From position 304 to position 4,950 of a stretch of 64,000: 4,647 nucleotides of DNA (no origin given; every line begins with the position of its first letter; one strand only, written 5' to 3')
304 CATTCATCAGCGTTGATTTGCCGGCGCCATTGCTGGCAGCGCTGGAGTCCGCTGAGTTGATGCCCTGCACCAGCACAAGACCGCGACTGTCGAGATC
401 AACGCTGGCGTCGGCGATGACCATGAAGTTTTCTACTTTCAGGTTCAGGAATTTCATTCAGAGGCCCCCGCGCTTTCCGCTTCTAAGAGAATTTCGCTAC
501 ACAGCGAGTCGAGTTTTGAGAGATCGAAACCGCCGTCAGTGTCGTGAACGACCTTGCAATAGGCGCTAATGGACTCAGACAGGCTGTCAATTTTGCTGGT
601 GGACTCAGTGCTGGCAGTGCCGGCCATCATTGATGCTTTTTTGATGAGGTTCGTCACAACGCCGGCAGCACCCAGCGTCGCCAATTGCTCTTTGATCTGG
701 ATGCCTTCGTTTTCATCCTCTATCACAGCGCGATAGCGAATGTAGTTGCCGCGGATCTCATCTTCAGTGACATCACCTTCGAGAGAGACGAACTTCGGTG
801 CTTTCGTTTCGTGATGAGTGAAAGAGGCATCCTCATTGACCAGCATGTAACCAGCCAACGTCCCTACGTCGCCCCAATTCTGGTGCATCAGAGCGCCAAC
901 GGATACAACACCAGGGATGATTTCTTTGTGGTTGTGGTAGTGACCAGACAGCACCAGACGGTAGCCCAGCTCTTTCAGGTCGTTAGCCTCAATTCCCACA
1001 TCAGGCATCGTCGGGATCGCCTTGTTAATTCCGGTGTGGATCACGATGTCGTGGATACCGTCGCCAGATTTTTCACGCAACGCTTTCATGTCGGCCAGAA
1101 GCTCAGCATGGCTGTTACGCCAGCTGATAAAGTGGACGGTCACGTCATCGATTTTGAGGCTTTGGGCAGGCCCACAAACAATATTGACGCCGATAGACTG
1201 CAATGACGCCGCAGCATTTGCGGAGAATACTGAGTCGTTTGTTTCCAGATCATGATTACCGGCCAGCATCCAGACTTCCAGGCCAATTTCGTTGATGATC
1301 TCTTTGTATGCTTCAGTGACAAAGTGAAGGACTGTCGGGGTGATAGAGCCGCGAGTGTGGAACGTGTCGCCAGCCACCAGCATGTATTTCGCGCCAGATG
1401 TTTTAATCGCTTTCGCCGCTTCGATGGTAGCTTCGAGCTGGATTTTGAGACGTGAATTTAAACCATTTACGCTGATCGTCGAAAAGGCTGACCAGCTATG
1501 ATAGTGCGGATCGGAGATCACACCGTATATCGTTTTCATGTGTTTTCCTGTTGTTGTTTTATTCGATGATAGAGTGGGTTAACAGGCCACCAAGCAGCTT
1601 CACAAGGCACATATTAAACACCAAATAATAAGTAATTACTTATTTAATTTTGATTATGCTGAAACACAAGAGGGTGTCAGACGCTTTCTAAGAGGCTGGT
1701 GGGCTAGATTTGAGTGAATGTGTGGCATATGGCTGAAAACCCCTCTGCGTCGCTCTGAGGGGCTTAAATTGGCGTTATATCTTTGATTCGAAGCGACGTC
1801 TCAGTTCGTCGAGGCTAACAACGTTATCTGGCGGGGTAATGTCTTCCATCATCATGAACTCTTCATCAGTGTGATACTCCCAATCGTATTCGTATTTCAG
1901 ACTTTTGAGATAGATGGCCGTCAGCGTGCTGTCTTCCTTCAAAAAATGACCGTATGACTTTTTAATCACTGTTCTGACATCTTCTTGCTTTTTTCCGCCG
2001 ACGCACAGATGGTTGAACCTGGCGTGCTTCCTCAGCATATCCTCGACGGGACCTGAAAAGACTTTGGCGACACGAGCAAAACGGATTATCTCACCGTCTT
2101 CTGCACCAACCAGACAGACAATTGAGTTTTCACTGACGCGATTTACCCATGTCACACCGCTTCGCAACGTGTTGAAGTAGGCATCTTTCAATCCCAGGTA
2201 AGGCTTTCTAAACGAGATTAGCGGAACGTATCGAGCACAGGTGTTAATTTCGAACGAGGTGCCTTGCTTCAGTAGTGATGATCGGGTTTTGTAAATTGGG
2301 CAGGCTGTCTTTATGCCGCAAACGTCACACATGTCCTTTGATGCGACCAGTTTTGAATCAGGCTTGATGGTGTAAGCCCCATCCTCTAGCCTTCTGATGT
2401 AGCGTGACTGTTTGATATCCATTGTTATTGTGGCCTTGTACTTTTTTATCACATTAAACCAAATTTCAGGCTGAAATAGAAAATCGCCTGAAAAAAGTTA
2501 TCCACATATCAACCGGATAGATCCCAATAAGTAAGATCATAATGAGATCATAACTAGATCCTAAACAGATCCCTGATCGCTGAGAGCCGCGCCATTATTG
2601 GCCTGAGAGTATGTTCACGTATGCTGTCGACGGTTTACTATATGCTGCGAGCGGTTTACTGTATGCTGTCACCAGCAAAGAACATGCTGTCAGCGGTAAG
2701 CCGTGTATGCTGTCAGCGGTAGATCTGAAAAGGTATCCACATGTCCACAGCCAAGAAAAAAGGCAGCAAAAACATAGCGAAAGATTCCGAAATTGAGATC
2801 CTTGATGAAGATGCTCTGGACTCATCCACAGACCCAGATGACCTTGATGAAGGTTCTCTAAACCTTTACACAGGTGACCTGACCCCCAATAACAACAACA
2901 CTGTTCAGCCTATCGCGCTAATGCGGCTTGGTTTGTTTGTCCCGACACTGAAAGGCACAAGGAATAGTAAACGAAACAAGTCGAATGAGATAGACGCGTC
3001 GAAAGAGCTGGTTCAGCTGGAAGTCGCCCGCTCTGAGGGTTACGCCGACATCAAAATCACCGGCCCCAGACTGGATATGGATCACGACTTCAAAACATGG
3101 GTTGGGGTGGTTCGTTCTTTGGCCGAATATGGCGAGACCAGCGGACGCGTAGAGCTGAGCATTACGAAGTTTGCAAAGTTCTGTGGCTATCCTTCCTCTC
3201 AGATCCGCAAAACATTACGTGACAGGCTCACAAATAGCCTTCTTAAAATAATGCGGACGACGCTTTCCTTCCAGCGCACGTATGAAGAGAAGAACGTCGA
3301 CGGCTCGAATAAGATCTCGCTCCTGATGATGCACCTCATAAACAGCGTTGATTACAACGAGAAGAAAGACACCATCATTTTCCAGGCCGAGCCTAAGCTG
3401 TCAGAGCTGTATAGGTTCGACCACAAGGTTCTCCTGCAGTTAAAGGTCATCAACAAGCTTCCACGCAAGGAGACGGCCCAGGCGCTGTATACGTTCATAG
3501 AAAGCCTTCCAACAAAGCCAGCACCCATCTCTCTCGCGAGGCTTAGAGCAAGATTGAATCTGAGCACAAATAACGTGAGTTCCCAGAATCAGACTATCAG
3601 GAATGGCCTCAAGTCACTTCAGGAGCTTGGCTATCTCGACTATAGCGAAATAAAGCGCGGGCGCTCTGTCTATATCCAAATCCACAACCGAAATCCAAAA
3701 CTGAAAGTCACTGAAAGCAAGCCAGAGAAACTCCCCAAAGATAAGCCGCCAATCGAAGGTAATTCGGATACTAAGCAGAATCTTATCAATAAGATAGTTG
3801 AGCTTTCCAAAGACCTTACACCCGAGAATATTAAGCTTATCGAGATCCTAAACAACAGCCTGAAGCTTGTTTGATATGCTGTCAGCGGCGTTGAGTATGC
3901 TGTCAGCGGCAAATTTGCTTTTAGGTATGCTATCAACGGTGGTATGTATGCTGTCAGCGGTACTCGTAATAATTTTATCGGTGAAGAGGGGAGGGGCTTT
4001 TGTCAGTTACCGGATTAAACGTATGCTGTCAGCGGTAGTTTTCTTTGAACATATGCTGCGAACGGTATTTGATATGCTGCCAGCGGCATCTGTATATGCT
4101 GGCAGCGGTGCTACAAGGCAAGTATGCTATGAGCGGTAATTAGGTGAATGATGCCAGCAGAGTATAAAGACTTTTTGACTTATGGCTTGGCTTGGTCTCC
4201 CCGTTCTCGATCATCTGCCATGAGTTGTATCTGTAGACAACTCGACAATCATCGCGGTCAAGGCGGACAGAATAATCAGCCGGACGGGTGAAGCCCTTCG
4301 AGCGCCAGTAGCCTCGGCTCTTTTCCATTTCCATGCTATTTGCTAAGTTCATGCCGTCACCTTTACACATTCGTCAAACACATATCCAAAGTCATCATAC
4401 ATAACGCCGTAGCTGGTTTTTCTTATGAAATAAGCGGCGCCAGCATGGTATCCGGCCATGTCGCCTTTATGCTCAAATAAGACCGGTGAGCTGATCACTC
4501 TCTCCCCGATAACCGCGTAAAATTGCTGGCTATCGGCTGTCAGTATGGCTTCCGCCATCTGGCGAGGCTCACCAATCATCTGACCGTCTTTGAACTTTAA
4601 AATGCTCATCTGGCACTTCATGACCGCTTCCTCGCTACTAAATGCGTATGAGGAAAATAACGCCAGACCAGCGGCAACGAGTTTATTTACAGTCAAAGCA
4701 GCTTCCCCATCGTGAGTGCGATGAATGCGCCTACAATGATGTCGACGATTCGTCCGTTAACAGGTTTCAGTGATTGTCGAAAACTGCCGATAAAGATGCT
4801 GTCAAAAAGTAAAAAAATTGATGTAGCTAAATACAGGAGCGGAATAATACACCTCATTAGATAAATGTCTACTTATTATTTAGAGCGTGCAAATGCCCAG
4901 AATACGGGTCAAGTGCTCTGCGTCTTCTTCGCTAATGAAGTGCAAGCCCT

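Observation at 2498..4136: P1-type iteron replicon next to phage replication genes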

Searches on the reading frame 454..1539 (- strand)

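Call 5: search_protein_families(library=pfam, proteins=[window:454-1539:-], max_evalue=0.01)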
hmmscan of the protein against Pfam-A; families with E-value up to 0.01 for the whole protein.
window:454-1539:- (361 aa): 1 family
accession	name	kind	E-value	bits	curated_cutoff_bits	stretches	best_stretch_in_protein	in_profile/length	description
PF00149.33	Metallophos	-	9e-12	46.3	21.5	1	7-203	5-190/191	Calcineurin-like phosphoesterase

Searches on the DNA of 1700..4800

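Call 70: search_rna_families(source=window, start=1700, end=4800, threshold=evalue, max_evalue=1)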
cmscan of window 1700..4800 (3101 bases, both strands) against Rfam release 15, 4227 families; matches with E-value up to 1: 0.
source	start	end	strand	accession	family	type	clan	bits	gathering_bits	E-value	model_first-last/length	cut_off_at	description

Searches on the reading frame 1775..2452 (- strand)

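Call 5: search_protein_families(library=pfam, proteins=[window:1775-2452:-], max_evalue=0.01)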
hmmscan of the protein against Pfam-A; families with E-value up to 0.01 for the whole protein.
window:1775-2452:- (225 aa): 0 families

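Call 63: search_protein_families(library=phrogs, proteins=[window:1775-2422:-], max_evalue=0.001)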
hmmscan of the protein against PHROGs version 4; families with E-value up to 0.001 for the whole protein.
window:1775-2422:- (215 aa): 3 families
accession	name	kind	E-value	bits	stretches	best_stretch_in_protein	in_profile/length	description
phrog_2105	-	unknown function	5.6e-84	281.8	1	1-210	1-209/214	-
phrog_14346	-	unknown function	4e-16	60.2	1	141-204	1-63/74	-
phrog_3705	-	unknown function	2.4e-09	38.4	1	69-174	7-117/119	-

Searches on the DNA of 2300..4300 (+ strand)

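Call 6: search_dna_similar(query=window:2300-4300:+, collection=phages, mode=near, max_rows=25)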
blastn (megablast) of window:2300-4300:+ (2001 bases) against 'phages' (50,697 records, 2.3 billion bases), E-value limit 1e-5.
Records with a match: 6; places in all: 6; records where one place covers at least 80% of the query: 0.
Best place of each record, by identity: 60-80% 6.
By first word of the organism name: Klebsiella 6.
By host as written in the record: Klebsiella pneumoniae ST13-OXA48 1; Klebsiella pneumoniae subsp. pneumoniae LC-1825/18 1; Klebsiella pneumoniae 4727 1; horse 1; Klebsiella pneumoniae strain 4011 1; Klebsiella pneumoniae strain 9362 1.
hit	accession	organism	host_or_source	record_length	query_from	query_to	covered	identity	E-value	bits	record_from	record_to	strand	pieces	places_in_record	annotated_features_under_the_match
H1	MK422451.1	Klebsiella phage ST13-OXA48phi12.3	Klebsiella pneumoniae ST13-OXA48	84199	544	1664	56%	77.5%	0e+0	664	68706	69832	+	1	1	RepB family protein replication initiation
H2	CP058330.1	Klebsiella phage vB_Kpn_1825-KPC53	Klebsiella pneumoniae subsp. pneumoniae ...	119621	544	1664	56%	77.5%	0e+0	664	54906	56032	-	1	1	record has no annotation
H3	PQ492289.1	Klebsiella phage vB_KpnS_p4727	Klebsiella pneumoniae 4727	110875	544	1664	56%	77.3%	0e+0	647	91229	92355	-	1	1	record has no annotation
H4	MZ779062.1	Klebsiella phage pJN2-26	horse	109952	594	1664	54%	78.2%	0e+0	676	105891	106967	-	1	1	RepB family DNA replication protein | phage attachment site; label: attL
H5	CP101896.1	Klebsiella phage GArcari-2022b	Klebsiella pneumoniae strain 4011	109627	594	1664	54%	78.2%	0e+0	671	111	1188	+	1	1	record has no annotation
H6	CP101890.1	Klebsiella phage GArcari-2022a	Klebsiella pneumoniae strain 9362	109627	594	1664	54%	78.2%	0e+0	671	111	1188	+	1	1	record has no annotation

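Call 7: search_dna_similar(query=window:2300-4300:+, collection=plasmids, mode=near, max_rows=25)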
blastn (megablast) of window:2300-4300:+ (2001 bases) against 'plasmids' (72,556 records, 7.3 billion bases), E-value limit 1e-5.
Records with a match: 317; places in all: 317; records where one place covers at least 80% of the query: 5.
Best place of each record, by identity: 90-95% 5; 80-90% 2; 60-80% 310.
By first word of the organism name: Klebsiella 314; Citrobacter 1; Escherichia 1; Enterobacter 1.
By predicted mobility (MOB-suite, as given by PLSDB): non-mobilizable 309; conjugative 6; mobilizable 2.
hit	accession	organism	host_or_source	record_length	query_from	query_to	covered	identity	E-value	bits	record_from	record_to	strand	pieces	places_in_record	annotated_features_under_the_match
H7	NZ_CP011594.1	Klebsiella oxytoca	Homo sapiens,Perirectal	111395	1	2001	100%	91.5%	0e+0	2741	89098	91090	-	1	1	RepB family plasmid replication initiator protein | hypothetical protein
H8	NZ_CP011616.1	Klebsiella oxytoca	Homo sapiens,Urine/Genitourinary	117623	1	2001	100%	91.5%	0e+0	2741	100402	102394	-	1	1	RepB family plasmid replication initiator protein | hypothetical protein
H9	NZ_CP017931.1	Klebsiella oxytoca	Homo sapiens,blood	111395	1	2001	100%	91.5%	0e+0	2741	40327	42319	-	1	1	RepB family plasmid replication initiator protein | hypothetical protein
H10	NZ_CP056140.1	Klebsiella michiganensis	culture,Wastewater influent sample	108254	1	2001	100%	90.7%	0e+0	2632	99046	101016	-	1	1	RepB family plasmid replication initiator protein | hypothetical protein (x2)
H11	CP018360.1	Klebsiella oxytoca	Homo sapiens,Perirectal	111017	1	2001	100%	89.7%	0e+0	2542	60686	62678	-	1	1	replication initiation protein | hypothetical protein (x2)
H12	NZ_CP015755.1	Klebsiella pneumoniae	Homo sapiens,mixed culture,fecal sample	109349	544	1664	56%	78.0%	0e+0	697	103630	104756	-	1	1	RepB family plasmid replication initiator protein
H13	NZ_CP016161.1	Klebsiella pneumoniae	cell culture,human fecal sample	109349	544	1664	56%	78.0%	0e+0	697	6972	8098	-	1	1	RepB family plasmid replication initiator protein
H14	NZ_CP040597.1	Klebsiella pneumoniae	Homo sapiens,throat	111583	544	1664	56%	77.9%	0e+0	686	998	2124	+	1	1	RepB family plasmid replication initiator protein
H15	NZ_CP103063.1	Klebsiella pneumoniae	cell culture,urine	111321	544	1663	56%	77.9%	0e+0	689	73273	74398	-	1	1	RepB family plasmid replication initiator protein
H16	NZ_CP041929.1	Klebsiella pneumoniae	Homo sapiens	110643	544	1664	56%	77.8%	0e+0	680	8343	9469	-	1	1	RepB family plasmid replication initiator protein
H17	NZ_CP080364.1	Klebsiella pneumoniae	Homo sapiens,pure culture,sputum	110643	544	1664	56%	77.8%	0e+0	680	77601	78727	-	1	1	RepB family plasmid replication initiator protein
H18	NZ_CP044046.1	Klebsiella pneumoniae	Homo sapiens,clinical isolate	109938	544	1664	56%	77.8%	0e+0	680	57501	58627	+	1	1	RepB family plasmid replication initiator protein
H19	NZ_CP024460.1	Klebsiella pneumoniae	Homo sapiens,sputum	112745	544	1664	56%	77.7%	0e+0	675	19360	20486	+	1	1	RepB family plasmid replication initiator protein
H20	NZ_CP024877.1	Klebsiella pneumoniae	Homo sapiens,sputum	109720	544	1664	56%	77.7%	0e+0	675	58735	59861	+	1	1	RepB family plasmid replication initiator protein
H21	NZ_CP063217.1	Klebsiella pneumoniae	Homo sapiens,whole organism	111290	544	1664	56%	77.7%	0e+0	675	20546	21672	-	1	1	RepB family plasmid replication initiator protein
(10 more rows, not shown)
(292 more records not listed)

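Call 8: get_annotated_region(hit=H7, flank=6000)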
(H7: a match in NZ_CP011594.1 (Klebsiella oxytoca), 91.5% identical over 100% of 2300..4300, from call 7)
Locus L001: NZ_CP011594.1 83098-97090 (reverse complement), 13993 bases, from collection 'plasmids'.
description: Klebsiella oxytoca strain CAV1099 plasmid pCAV1099-111, complete sequence
organism: Klebsiella oxytoca (NCBI taxid 571)
taxonomy: Bacteria; Pseudomonadota; Gammaproteobacteria; Enterobacterales; Enterobacteriaceae; Klebsiella; Klebsiella oxytoca
host: -; source: Homo sapiens,Perirectal; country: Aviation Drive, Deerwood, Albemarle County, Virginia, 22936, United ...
typing (MOB-suite, as given by PLSDB): non-mobilizable; replicon rep_cluster_711
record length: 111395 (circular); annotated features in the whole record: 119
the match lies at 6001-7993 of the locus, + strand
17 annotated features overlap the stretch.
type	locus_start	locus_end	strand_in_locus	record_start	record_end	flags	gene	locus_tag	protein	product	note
CDS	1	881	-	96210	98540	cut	nrdA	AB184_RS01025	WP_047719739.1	class 1a ribonucleoside-diphosphate reductase subunit alpha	GO:0006260 - DNA replication [Evidence IEA]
CDS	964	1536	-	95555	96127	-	-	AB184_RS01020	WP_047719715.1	hypothetical protein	-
CDS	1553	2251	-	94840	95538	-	-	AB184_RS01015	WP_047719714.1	hypothetical protein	-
CDS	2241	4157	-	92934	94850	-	-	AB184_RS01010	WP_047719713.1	AAA family ATPase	GO:0006302 - double-strand break repair [Evidence IEA]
CDS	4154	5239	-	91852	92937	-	-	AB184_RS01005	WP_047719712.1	metallophosphoesterase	-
CDS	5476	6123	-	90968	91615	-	-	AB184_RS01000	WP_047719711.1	hypothetical protein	-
CDS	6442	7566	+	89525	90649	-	-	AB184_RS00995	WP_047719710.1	RepB family plasmid replication initiator protein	GO:0006270 - DNA replication initiation [Evidence IEA]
CDS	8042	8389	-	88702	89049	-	-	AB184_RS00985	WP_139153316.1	hypothetical protein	-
CDS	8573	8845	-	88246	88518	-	-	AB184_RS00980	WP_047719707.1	hypothetical protein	-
CDS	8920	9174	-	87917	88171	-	-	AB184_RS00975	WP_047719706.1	hypothetical protein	-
CDS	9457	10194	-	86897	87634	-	-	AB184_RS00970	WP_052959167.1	hypothetical protein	-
CDS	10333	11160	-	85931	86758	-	-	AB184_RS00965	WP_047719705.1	SPFH domain-containing protein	-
CDS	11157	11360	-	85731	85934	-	-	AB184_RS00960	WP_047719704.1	hypothetical protein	-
CDS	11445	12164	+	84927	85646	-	-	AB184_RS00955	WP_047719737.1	hypothetical protein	-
CDS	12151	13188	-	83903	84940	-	-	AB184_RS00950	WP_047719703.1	recombinase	-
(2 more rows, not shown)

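Call 9: get_annotated_region(hit=H4, flank=4000)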
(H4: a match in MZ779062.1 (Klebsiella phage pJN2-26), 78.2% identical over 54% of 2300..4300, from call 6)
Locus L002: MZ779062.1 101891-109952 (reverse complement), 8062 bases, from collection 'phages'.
description: Klebsiella phage pJN2-26, complete genome.
organism: Klebsiella phage pJN2-26 (NCBI taxid 2873443)
taxonomy: Viruses; Duplodnaviria; Heunggongvirae; Uroviricota; Caudoviricetes
host: horse; source: horse tracheal aspirate; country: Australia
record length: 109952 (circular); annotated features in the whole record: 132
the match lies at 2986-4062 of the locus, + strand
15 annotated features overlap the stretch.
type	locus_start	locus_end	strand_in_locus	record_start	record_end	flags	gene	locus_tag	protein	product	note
CDS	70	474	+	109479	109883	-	-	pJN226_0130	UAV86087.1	hypothetical protein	-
CDS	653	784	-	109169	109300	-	-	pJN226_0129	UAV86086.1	hypothetical protein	-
CDS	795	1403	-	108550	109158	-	-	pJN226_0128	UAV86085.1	hypothetical protein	-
CDS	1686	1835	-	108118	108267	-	-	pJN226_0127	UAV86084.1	hypothetical protein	-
CDS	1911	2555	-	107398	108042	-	-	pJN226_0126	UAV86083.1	hypothetical protein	-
misc_feature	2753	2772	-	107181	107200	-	-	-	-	-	phage attachment site; label: attR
CDS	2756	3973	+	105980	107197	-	-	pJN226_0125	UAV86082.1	RepB family DNA replication protein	-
misc_feature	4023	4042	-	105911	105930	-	-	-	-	-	phage attachment site; label: attL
CDS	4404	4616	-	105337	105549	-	-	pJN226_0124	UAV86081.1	putative Cre-associated protein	-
CDS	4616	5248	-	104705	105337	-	-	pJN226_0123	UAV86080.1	hypothetical protein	-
CDS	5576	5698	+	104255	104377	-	-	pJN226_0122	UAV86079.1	hypothetical protein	-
CDS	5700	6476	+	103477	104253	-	-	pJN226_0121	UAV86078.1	hypothetical protein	-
CDS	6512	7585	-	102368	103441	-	-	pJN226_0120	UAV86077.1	putative RecA-like recombinase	-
CDS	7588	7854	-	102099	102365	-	-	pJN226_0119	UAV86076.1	hypothetical protein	-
CDS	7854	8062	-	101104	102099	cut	-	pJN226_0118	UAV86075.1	putative DNA polymerase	protain contains DNA polymerase I 5'-3' exonuclease domain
